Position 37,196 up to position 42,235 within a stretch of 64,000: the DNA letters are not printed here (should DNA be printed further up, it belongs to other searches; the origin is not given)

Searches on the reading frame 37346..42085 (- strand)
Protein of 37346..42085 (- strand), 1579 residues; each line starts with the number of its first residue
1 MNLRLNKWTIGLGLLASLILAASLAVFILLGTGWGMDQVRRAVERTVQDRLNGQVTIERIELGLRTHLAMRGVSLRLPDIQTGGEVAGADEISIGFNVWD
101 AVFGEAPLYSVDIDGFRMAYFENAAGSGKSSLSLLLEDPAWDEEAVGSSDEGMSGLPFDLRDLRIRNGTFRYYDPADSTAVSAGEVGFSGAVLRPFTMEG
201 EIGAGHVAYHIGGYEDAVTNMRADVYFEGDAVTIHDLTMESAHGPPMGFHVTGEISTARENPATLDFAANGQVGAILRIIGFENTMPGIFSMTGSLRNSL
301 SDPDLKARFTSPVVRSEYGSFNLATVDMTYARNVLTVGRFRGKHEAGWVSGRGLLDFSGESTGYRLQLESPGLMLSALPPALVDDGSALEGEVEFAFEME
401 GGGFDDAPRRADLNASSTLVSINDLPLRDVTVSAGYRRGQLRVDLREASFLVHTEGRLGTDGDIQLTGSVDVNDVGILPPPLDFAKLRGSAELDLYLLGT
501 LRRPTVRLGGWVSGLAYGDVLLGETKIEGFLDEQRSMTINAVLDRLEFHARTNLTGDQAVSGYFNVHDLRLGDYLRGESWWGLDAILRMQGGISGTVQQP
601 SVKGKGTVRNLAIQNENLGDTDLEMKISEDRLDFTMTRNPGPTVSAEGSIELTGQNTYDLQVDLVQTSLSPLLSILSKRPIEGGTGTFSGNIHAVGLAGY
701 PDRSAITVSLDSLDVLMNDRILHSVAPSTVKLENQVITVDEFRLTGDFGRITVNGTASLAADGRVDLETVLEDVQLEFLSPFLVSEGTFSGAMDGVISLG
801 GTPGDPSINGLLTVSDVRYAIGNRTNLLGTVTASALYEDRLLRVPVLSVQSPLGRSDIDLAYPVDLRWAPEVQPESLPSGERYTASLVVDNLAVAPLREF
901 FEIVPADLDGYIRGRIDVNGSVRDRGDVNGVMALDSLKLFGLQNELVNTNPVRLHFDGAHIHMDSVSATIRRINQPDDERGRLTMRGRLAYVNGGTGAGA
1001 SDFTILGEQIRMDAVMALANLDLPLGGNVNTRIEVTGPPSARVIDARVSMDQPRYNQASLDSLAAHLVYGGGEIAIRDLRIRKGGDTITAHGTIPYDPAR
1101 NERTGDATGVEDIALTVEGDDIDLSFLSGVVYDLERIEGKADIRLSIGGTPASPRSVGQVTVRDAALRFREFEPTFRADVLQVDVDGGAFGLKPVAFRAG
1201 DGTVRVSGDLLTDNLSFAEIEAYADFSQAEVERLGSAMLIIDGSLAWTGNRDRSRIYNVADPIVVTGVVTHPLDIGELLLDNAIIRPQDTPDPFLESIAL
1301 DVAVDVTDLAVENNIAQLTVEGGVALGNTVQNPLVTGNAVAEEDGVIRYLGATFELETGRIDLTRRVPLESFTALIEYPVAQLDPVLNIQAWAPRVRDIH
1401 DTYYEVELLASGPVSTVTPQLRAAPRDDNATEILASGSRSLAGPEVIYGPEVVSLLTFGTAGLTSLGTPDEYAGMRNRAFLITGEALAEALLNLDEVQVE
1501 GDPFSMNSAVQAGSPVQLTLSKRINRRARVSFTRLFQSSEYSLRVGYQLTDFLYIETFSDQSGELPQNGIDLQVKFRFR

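Call 60: search_protein_families(library=pfam, proteins=[window:37346-42085:-], max_evalue=0.00001)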
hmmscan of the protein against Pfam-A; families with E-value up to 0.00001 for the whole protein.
window:37346-42085:- (1579 aa): 3 families
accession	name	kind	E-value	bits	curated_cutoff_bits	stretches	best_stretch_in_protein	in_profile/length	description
PF04357.19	TamB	-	1.3e-20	74.4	22.4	1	1199-1578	8-381/381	TamB, inner membrane protein subunit of TAM complex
PF05359.17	DUF748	-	9.9e-09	34.2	50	1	17-179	18-173/1037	Domain of Unknown Function (DUF748)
PF13116.12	YhdP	-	2.7e-08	32.7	46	0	9-175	9-157/1224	YhdP protein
